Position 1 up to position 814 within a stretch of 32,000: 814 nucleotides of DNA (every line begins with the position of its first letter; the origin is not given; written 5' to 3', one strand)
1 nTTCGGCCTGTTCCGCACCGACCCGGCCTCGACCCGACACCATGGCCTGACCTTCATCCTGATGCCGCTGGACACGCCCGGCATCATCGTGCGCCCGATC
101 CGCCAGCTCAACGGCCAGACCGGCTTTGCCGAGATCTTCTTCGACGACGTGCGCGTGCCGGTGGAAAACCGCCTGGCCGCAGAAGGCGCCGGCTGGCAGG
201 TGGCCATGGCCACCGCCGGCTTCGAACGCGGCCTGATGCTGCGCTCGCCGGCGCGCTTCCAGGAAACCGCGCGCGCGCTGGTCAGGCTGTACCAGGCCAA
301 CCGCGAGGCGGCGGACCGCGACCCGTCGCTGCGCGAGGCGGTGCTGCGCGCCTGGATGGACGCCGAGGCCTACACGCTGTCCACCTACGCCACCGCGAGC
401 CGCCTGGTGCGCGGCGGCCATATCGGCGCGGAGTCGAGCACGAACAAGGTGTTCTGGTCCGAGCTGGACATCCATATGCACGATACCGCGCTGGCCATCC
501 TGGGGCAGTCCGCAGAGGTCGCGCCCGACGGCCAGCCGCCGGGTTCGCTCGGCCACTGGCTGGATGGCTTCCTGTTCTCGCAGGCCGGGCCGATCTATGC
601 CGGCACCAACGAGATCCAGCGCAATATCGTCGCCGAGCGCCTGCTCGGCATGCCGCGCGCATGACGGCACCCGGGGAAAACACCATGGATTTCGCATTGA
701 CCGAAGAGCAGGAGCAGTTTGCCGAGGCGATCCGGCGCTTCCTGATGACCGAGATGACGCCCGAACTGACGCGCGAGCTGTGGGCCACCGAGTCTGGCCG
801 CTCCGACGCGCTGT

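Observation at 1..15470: A 15.5 kb, 14-gene, one-terminator operon mixes steroid-type enzymes with an embedded transporter; substrate unknown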

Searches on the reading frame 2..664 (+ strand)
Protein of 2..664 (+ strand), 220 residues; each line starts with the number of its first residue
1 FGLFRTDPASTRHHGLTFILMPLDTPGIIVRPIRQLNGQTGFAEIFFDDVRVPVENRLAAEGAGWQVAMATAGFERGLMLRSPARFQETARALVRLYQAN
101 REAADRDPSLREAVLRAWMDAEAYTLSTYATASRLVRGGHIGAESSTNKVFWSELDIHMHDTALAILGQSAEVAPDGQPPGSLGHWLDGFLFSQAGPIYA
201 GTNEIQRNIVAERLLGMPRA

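Call 8: search_protein_families(library=pfam, proteins=[window:2-664:+])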
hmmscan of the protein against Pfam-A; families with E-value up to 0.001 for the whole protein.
window:2-664:+ (220 aa): 1 family
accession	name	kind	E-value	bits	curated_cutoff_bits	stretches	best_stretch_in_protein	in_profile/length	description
PF00441.29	Acyl-CoA_dh_1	-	1.4e-17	64.7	22.4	1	62-215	1-150/150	Acyl-CoA dehydrogenase, C-terminal domain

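Call 13: search_protein_families(library=ncbifam, proteins=[window:2-664:+], max_evalue=0.00001)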
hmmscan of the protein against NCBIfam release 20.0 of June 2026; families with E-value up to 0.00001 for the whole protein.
window:2-664:+ (220 aa): 6 families
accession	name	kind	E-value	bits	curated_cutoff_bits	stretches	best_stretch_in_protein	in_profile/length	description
TIGR03204.1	pimC_large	equivalog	4.9e-21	75.1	623.85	1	1-217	169-395/395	pimeloyl-CoA dehydrogenase large subunit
NF045652.1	ProlPCPDhRedW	equivalog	2.9e-10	39.5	650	1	11-214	173-373/376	L-prolyl-[peptidyl-carrier protein] dehydrogenase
NF043006.1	CyhCrbnylCoADH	equivalog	4.5e-09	35.8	650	1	12-211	175-372/380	cyclohexane-1-carbonyl-CoA dehydrogenase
NF053553.1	prodigi_MBC_PigA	equivalog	1.3e-08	34.4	500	1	12-214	179-379/381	prodigiosin MBC biosynthesis dehydrogenase PigA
TIGR03207.1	cyc_hxne_CoA_dh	equivalog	1.5e-08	33.8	575.35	1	5-79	166-241/372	cyclohexanecarboxyl-CoA dehydrogenase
NF042972.1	AcrlCoAredClosAcrC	equivalog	3.6e-07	29.2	640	1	6-71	171-237/378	acryloyl-CoA reductase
